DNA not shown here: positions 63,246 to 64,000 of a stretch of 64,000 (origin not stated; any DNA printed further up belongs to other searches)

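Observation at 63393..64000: Truncated radical-SAM/SPASM-domain gene with extra Cys-rich tail at the window edge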

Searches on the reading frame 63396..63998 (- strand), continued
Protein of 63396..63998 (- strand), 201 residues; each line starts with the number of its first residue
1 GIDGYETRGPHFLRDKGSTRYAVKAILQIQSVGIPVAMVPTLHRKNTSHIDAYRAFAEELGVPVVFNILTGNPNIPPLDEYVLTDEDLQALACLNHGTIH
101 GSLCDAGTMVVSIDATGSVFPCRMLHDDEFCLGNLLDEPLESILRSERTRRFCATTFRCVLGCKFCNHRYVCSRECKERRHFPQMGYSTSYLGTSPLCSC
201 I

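Call 22: find_homologous_proteins(query=A1, max_evalue=1e-30)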
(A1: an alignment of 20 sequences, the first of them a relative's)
Query A1 (20 sequences) (328 aa, profile of the alignment): 1703 proteins with E <= 1e-30 among 8000 candidates; the best 120 are listed.
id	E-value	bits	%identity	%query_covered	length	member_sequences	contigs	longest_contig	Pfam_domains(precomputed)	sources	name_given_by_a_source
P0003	1.4e-161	556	39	87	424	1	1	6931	PF13186.12,PF04055.28,PF13353.12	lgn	-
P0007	1.6e-160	553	36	87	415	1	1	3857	PF13186.12,PF04055.28,PF13353.12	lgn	-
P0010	2.9e-158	545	37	87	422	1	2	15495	PF13186.12,PF04055.28,PF13353.12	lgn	-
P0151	5.8e-156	538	38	86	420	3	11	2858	PF13186.12,PF04055.28,PF13353.12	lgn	-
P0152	9.5e-154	530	37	88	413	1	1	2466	PF13186.12,PF04055.28,PF13353.12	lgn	-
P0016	3.3e-152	525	34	89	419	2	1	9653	PF13186.12,PF04055.28,PF13353.12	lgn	-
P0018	2.6e-150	519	37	88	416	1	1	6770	PF13186.12,PF04055.28,PF13353.12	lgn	-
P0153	3.0e-150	519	38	87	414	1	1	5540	PF13186.12,PF04055.28,PF13353.12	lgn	-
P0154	6.7e-149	514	36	88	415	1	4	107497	PF13186.12,PF04055.28,PF13353.12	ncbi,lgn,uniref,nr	ncbi:radical SAM/SPASM domain-containing protein [Clostridium sp.]|uniref:radical SAM/SPASM domain-c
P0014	2.4e-147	509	37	90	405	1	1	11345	PF13186.12,PF04055.28,PF13353.12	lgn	-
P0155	2.0e-145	503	36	88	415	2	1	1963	PF13186.12,PF04055.28,PF13353.12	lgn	-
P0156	3.9e-144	499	39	88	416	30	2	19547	PF13186.12,PF04055.28,PF13353.12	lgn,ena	-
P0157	1.6e-142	493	37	86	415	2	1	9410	PF04055.28,PF13353.12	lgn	-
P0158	2.2e-142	493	37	88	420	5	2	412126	PF04055.28,PF13353.12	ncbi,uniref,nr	ncbi:radical SAM/SPASM domain-containing protein [Candidatus Galacturonibacter soehngenii]|uniref:Ra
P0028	8.5e-142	491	37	87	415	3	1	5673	PF13186.12,PF04055.28,PF13353.12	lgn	-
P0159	1.3e-141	490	38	87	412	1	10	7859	PF13186.12,PF04055.28,PF13353.12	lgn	-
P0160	5.5e-140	485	37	87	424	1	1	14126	PF13186.12,PF04055.28,PF13353.12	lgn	-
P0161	1.7e-139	483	37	87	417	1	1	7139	PF13186.12,PF04055.28,PF13353.12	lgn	-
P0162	6.1e-139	481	38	87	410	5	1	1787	PF13186.12,PF04055.28,PF13353.12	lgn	-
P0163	1.0e-138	481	32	86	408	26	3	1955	PF13186.12,PF04055.28,PF13353.12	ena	-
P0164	2.0e-138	480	32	86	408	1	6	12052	PF13186.12,PF04055.28,PF13353.12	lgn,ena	-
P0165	3.0e-138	479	33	92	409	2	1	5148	PF13186.12,PF04055.28,PF13353.12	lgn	-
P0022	3.5e-138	479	33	92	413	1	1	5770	PF13186.12,PF04055.28,PF13353.12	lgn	-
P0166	6.8e-138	478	36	86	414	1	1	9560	PF04055.28,PF13353.12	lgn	-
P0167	1.1e-137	477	32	86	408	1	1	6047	PF13186.12,PF04055.28,PF13353.12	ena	-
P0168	4.1e-137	475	37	88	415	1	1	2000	PF04055.28,PF13353.12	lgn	-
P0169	9.6e-137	474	36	97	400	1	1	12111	PF13186.12,PF04055.28,PF13353.12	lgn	-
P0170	1.0e-136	474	38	91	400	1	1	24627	PF13186.12,PF04055.28,PF13353.12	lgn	-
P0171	4.3e-136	472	40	89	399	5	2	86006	PF13186.12,PF04055.28,PF13353.12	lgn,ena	-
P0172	6.1e-136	472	36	87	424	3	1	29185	PF13186.12,PF04055.28,PF13353.12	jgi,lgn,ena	-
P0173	8.7e-136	471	41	88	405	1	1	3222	PF13186.12,PF04055.28,PF13353.12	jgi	-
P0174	1.6e-135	470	37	86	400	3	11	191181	PF13186.12,PF04055.28,PF13353.12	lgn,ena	-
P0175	1.6e-135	470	37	89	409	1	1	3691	PF13186.12,PF04055.28,PF13353.12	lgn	-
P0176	2.9e-135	469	38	89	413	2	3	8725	PF13186.12,PF04055.28,PF13353.12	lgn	-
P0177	8.6e-135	468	33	87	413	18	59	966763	PF13186.12,PF04055.28,PF13353.12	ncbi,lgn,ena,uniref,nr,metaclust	ncbi:radical SAM/SPASM domain-containing protein [Parvibacter caecicola]|uniref:Radical SAM protein 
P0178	2.5e-134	466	37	89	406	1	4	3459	PF13186.12,PF04055.28,PF13353.12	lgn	-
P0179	1.4e-133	464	38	86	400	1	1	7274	PF13186.12,PF04055.28,PF13353.12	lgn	-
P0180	2.2e-133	463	36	92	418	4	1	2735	PF04055.28,PF13353.12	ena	-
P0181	2.2e-133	463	38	91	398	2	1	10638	PF13186.12,PF04055.28,PF13353.12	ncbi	-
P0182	3.6e-133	462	37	87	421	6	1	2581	PF04055.28,PF13353.12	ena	-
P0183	2.3e-132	460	34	92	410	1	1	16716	PF13186.12,PF04055.28,PF13353.12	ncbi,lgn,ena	-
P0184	3.0e-132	459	38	87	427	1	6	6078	PF13186.12,PF04055.28,PF13353.12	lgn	-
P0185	5.5e-132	459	37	89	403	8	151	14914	PF13186.12,PF04055.28,PF13353.12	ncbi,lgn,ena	-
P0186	3.9e-131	456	37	86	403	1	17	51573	PF13186.12,PF04055.28,PF13353.12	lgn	-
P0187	5.8e-131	455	38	92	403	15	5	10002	PF13186.12,PF04055.28,PF13353.12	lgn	-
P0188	6.2e-131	455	34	87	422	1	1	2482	PF13186.12,PF04055.28,PF13353.12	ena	-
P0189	6.9e-131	455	36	91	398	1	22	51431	PF13186.12,PF04055.28,PF13353.12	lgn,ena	-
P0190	7.3e-131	455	40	88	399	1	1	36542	PF13186.12,PF04055.28,PF13353.12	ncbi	-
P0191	8.6e-131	455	38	91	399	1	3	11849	PF13186.12,PF04055.28,PF13353.12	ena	-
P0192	1.9e-130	454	37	86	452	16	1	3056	PF13186.12,PF04055.28,PF13353.12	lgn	-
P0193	2.8e-130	453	36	95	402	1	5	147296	PF13186.12,PF04055.28,PF13353.12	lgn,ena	-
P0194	4.0e-130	452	34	89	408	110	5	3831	PF13186.12,PF04055.28,PF13353.12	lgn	-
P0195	9.2e-130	451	33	95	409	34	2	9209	PF13186.12,PF04055.28,PF13353.12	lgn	-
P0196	9.8e-129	448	35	88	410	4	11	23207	PF13186.12,PF04055.28,PF13353.12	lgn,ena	-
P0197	1.4e-128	447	36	92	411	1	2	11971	PF13186.12,PF04055.28,PF13353.12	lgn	-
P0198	2.2e-128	447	39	86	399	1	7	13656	PF13186.12,PF04055.28,PF13353.12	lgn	-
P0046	3.4e-128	446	34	89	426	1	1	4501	PF13186.12,PF04055.28,PF13353.12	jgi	jgi:radical SAM protein with 4Fe4S-binding SPASM domain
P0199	4.7e-128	446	40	89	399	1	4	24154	PF13186.12,PF04055.28,PF13353.12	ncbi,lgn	-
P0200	6.6e-128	445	35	90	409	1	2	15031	PF13186.12,PF04055.28,PF13353.12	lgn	-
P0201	7.8e-128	445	34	90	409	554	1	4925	PF13186.12,PF04055.28,PF13353.12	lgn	-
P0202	3.2e-127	443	39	87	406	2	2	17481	PF13186.12,PF04055.28,PF13353.12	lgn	-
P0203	6.4e-127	442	36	87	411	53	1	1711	PF13186.12,PF04055.28,PF13353.12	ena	-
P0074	8.7e-127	441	31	91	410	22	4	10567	PF13186.12,PF04055.28,PF13353.12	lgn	-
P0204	1.2e-126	441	36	92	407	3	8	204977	PF13186.12,PF04055.28,PF13353.12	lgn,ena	-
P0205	3.2e-126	440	35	92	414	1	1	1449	PF13186.12,PF04055.28,PF13353.12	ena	-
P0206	4.7e-126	439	34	89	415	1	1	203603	PF13186.12,PF04055.28,PF13353.12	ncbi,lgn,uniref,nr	ncbi:GTP 3',8-cyclase [Neobacillus rhizosphaerae]|uniref:GTP 3',8-cyclase n=1 Tax=Neobacillus rhizos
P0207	1.4e-124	434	34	86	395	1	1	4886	PF13186.12,PF04055.28,PF13353.12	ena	-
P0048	9.0e-123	428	32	92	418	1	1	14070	PF13186.12,PF04055.28,PF13353.12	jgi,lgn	jgi:radical SAM protein with 4Fe4S-binding SPASM domain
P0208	3.9e-122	426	37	92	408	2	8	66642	PF04055.28,PF13353.12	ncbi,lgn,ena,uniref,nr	ncbi:radical SAM/SPASM domain-containing protein [Adlercreutzia murintestinalis]|uniref:radical SAM/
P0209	7.0e-122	425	35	90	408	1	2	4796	PF13186.12,PF04055.28,PF13353.12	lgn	-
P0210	6.4e-121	422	31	95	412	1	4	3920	PF13186.12,PF04055.28,PF13353.12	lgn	-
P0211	3.4e-120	420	33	92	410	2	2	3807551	PF13186.12,PF04055.28,PF13353.12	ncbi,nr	ncbi:radical SAM/SPASM domain-containing protein [Enterococcus rivorum]|nr:radical SAM protein [Ente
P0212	2.9e-119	417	32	88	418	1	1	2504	PF13186.12,PF04055.28,PF13353.12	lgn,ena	-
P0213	2.3e-118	414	34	89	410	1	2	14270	PF04055.28,PF13353.12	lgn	-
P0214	2.4e-117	410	34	88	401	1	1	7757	PF13186.12,PF04055.28,PF13353.12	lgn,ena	-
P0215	1.6e-115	404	34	92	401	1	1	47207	PF13186.12,PF04055.28,PF13353.12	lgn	-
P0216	9.6e-115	402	37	87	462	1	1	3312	PF04055.28,PF13353.12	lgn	-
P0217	1.7e-114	401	36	87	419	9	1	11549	PF04055.28,PF13353.12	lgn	-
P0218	1.9e-114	401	35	89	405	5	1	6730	PF13186.12,PF04055.28,PF13353.12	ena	-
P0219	5.0e-114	399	36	87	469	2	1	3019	PF04055.28,PF13353.12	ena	-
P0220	5.1e-114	399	36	87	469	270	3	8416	PF04055.28,PF13353.12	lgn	-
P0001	7.1e-114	399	100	100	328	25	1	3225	PF13186.12,PF04055.28,PF13353.12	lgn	-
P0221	1.5e-113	398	36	87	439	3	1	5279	PF04055.28,PF13353.12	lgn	-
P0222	1.8e-113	398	36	90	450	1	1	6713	PF04055.28,PF13353.12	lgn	-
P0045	2.0e-113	397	35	88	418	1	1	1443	PF04055.28,PF13353.12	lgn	-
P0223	2.2e-113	397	37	87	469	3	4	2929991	PF04055.28,PF13353.12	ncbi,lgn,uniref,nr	ncbi:hypothetical protein ADLECEL_01700 [Adlercreutzia equolifaciens subsp. celatus]|uniref:radical 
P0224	3.6e-113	397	36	90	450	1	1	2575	PF04055.28,PF13353.12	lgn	-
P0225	4.0e-113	396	35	87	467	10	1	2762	PF04055.28,PF13353.12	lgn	-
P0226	6.8e-113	396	36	87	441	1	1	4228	PF04055.28,PF13353.12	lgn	-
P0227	7.1e-113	396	36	87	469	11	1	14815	PF04055.28,PF13353.12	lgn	-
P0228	7.7e-113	395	37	87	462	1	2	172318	PF04055.28,PF13353.12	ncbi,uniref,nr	ncbi:radical SAM protein [Adlercreutzia equolifaciens subsp. celatus DSM 18785]|uniref:Radical SAM p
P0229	8.3e-113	395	36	87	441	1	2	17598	PF04055.28,PF13353.12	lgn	-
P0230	8.3e-113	395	36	90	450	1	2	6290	PF04055.28,PF13353.12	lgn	-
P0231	8.5e-113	395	37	87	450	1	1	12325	PF04055.28,PF13353.12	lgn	-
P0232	9.6e-113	395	35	87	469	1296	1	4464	PF04055.28,PF13353.12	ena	-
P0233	1.5e-112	395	36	90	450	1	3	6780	PF04055.28,PF13353.12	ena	-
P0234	1.7e-112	394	36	87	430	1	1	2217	PF04055.28,PF13353.12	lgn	-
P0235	2.9e-112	394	36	87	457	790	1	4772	PF04055.28,PF13353.12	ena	-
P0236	3.7e-112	393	36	90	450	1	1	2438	PF04055.28,PF13353.12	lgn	-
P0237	4.3e-112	393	36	87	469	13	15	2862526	PF04055.28,PF13353.12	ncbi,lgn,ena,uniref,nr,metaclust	ncbi:radical SAM/SPASM domain-containing protein [Adlercreutzia equolifaciens]|uniref:radical SAM/SP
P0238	6.7e-112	392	35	87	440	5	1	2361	PF04055.28,PF13353.12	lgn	-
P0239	8.8e-112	392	36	87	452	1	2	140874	PF04055.28,PF13353.12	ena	-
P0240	1.2e-111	392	36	87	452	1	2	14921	PF04055.28,PF13353.12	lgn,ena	-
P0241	1.6e-111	391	36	87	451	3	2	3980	PF04055.28,PF13353.12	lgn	-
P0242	1.6e-111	391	36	87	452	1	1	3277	PF04055.28,PF13353.12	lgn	-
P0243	1.6e-111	391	36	88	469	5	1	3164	PF04055.28,PF13353.12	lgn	-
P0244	2.4e-110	387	32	87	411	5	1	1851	PF04055.28,PF13353.12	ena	-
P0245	2.8e-110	387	35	87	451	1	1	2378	PF04055.28,PF13353.12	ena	-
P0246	2.1e-109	384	36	87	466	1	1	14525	PF04055.28,PF13353.12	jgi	-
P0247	8.4e-109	382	33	90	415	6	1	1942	PF13186.12,PF04055.28,PF13353.12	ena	-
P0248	3.3e-108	380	33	87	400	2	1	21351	PF04055.28,PF13353.12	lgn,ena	-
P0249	1.4e-107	378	35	92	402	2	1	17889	PF04055.28,PF13353.12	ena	-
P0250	6.8e-107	376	35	87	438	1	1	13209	PF04055.28,PF13353.12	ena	-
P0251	3.9e-106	373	34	90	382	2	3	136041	PF13186.12,PF04055.28,PF13353.12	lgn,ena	-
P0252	6.1e-105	369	35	87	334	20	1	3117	PF04055.28,PF13353.12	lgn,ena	-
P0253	2.4e-103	364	35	87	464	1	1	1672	PF04055.28,PF13353.12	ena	-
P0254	9.9e-102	359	32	92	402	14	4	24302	PF04055.28,PF13353.12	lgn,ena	-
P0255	1.1e-100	356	31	87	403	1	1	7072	PF04055.28,PF13353.12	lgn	-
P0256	1.0e-99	352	33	87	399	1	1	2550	PF04055.28,PF13353.12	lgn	-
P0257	3.5e-96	341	30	87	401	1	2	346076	PF04055.28,PF13353.12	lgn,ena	-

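Call 23: find_encoding_contigs(protein=P0002, flank=8000, max_places=3)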
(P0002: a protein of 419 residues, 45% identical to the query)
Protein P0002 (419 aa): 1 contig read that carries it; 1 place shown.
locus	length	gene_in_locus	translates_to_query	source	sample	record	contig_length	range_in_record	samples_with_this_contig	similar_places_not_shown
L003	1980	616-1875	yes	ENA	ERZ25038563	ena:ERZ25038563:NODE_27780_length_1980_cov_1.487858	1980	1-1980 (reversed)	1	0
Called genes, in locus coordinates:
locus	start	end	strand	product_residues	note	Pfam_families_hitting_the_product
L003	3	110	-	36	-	?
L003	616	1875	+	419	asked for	PF04055:Radical_SAM, PF13353:Fer4_12, PF13186:SPASM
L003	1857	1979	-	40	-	?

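Call 24: find_encoding_contigs(protein=P0154, flank=8000, max_places=2)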
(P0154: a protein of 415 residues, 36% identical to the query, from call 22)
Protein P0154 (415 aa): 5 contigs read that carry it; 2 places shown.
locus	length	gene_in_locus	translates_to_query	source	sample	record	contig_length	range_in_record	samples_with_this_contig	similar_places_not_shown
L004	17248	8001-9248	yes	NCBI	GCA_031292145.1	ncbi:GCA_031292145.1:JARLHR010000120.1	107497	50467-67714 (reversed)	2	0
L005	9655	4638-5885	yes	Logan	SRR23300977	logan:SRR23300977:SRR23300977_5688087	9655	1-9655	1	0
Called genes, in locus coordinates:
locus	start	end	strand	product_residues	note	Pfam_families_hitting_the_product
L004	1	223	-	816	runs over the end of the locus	PF00133:tRNA-synt_1, PF09334:tRNA-synt_1g, PF13603:tRNA-synt_1_2, PF00133:tRNA-synt_1, PF08264:Anticodon_1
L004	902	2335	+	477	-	PF13396:PLDc_N, PF13091:PLDc_2, PF00614:PLDc, PF13091:PLDc_2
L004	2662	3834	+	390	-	PF01306:LacY_symp, PF07690:MFS_1, PF12832:MFS_1_like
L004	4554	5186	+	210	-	PF04647:AgrB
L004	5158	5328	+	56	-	-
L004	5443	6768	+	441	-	PF02518:HATPase_c (weak), PF14501:HATPase_c_5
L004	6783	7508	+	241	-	PF00072:Response_reg, PF04397:LytTR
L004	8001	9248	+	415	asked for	PF04055:Radical_SAM, PF13353:Fer4_12, PF13186:SPASM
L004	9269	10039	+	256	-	-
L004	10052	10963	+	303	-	PF00005:ABC_tran, PF13304:AAA_21 (weak)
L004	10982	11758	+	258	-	PF10920:DUF2705 (weak)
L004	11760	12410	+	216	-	PF02517:Rce1-like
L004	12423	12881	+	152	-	-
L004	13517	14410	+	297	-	PF00005:ABC_tran, PF13304:AAA_21 (weak)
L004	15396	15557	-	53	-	-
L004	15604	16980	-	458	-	PF07833:Cu_amine_oxidN1 (weak), PF10096:DUF2334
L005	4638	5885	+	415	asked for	PF04055:Radical_SAM, PF13353:Fer4_12, PF13186:SPASM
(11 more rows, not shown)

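Call 25: find_encoding_contigs(protein=P0158, flank=8000, max_places=2)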
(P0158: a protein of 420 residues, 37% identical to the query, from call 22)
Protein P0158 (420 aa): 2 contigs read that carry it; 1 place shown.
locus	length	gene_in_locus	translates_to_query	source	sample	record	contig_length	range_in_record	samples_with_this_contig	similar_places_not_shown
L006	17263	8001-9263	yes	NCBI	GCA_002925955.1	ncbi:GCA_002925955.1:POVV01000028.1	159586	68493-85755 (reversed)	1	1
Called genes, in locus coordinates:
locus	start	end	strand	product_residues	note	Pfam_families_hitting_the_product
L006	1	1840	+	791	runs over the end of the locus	PF00270:DEAD (faint), PF04851:ResIII (weak), PF06733:DEAD_2, PF13307:Helicase_C_2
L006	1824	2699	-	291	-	PF00126:HTH_1, PF03466:LysR_substrate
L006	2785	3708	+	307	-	PF00892:EamA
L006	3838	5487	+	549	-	PF02518:HATPase_c, PF13581:HATPase_c_2 (weak)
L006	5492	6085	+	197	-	PF00072:Response_reg, PF00196:GerE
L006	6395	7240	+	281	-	PF13476:AAA_23, PF00005:ABC_tran, PF13304:AAA_21 (weak)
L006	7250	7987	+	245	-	-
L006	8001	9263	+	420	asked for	PF04055:Radical_SAM, PF13353:Fer4_12 (weak)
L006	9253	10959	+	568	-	PF00664:ABC_membrane, PF02463:SMC_N (faint), PF00005:ABC_tran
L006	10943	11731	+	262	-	PF12730:ABC2_membrane_4 (weak)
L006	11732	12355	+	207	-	PF02517:Rce1-like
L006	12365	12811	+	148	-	-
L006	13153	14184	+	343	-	PF04392:ABC_sub_bind, PF13407:Peripla_BP_4 (faint)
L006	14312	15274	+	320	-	PF02653:BPD_transp_2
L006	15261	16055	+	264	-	PF02463:SMC_N (weak), PF00005:ABC_tran, PF13304:AAA_21 (faint)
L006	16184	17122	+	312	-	PF24827:AstE_AspA_cat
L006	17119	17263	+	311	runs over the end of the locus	PF24827:AstE_AspA_cat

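Call 33: search_protein_families(library=pfam, proteins=[P0003, P0154, L004:9269-10036:+, L004:12423-12878:+], max_evalue=0.1)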
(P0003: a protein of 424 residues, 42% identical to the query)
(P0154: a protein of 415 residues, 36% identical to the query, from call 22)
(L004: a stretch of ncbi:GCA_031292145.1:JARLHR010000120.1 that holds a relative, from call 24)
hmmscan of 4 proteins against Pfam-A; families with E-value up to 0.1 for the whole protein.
P0003 (424 aa): 3 families
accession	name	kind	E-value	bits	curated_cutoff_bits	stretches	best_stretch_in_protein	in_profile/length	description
PF04055.27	Radical_SAM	-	5.2e-25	89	29.5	1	92-247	3-165/166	Radical SAM superfamily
PF13353.11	Fer4_12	-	6.8e-14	52.8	22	1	93-196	12-116/137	4Fe-4S single cluster domain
PF13186.11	SPASM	-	6.1e-13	49.3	21.5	1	311-373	1-66/67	Iron-sulfur cluster-binding domain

P0154 (415 aa): 5 families
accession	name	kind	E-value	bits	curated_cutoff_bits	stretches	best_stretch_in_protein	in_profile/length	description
PF04055.27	Radical_SAM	-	5.2e-27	95.5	29.5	1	90-244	3-164/166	Radical SAM superfamily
PF13186.11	SPASM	-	3.2e-11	43.8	21.5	1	306-370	1-67/67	Iron-sulfur cluster-binding domain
PF13353.11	Fer4_12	-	4.5e-09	37.1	22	1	92-195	13-117/137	4Fe-4S single cluster domain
PF23206.1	PCDH15_12th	-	0.0038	17.6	27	1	133-198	38-103/115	PCDH15-like domain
PF02576.22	RimP_N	-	0.049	14.5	22.7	0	34-78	21-65/73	RimP N-terminal domain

L004:9269-10036:+ (256 aa): 0 families

L004:12423-12878:+ (152 aa): 0 families

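Call 46: predict_structure(alignment_id=A2)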
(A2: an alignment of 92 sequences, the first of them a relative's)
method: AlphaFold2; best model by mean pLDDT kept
length: 328 residues; sequences in the alignment: 92
mean_pLDDT: 85.8   pTM: 0.86
mean pLDDT of the five models: 85.8, 85.8, 85.6, 84.5, 83.7
residues with pLDDT >= 90: 198; 70-90: 79; 50-70: 30; < 50: 21
segments of 3 or more residues with pLDDT < 50: 11-21, 311-318
pLDDT, mean of each block of 10 residues (from residue 1): 60 40 88 86 81 98 97 95 98 98 97 98 97 88 93 98 97 95 98 88 89 89 59 84 95 92 98 91 78 76 65 45 78
secondary structure, 60 per line:
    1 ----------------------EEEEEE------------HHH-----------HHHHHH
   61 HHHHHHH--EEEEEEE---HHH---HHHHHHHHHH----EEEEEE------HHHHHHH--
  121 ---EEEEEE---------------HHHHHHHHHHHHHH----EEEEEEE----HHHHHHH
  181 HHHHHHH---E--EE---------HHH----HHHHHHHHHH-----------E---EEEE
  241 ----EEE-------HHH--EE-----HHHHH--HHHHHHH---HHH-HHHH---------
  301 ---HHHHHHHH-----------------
elements in order: E23-28 H55-67 E70-76 H86-95 E100-105 H112-118 E124-129 H145-158 E163-169 H174-187 H212-221 E237-240 E245-247 H267-271 H274-280 H288-291 H304-311
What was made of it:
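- The RBS is good (GAAGGAG) and the fold is predicted with confidence (call 46).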

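Call 49: search_solved_structures(query=A2, max_evalue=0.00001)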
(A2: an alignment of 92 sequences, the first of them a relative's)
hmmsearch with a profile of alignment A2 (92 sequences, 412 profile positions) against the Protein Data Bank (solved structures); distinct sequences matched with E-value up to 0.00001: 26.
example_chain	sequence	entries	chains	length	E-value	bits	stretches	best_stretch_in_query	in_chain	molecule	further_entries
5wgg_A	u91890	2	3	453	1.1e-35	126.5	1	9-400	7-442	Radical SAM domain protein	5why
6efn_A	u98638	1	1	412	2.3e-29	105.7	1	44-347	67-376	Sporulation killing factor maturation protein SkfB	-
4k37_A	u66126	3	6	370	2.3e-28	102.4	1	89-408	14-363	Anaerobic sulfatase-maturating enzyme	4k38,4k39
4k36_A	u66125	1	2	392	2.8e-28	102.1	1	89-408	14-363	Anaerobic sulfatase-maturating enzyme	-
6c8v_A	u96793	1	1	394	1.2e-25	93.4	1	86-396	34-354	Coenzyme PQQ synthesis protein E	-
7tol_A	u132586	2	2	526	7.2e-25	90.9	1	30-229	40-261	glycerol dibiphytanyl glycerol tetraether - macrocyclic archaeol synthase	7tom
5vsl_A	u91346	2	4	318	1.1e-21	80.4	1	62-240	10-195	Radical S-adenosyl methionine domain-containing protein 2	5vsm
6q2p_A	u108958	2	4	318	1.6e-21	79.8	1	62-239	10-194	Radical S-adenosyl methionine domain-containing protein 2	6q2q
7n7h_A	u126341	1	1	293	2e-20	76.3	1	84-223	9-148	VIPERIN-LIKE ENZYME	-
9dfu_A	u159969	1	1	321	9.3e-20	74.1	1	79-240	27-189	Radical SAM core domain-containing protein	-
7n7i_A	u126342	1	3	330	7.3e-19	71.1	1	76-231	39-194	Viperin-like enzyme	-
9dgw_A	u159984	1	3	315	1.1e-18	70.6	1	79-231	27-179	Radical SAM core domain-containing protein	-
9dfn_A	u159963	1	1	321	1.4e-18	70.2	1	77-240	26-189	Radical SAM core domain-containing protein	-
9dfw_A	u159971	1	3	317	1.5e-18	70.1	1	79-231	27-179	Radical SAM core domain-containing protein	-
6b4c_A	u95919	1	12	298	1.8e-18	69.8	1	82-231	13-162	Viperin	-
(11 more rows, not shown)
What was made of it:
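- The clade profile hits CteB 5wgg at E 1e-35, including CteB's N-terminal domain (call 49).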
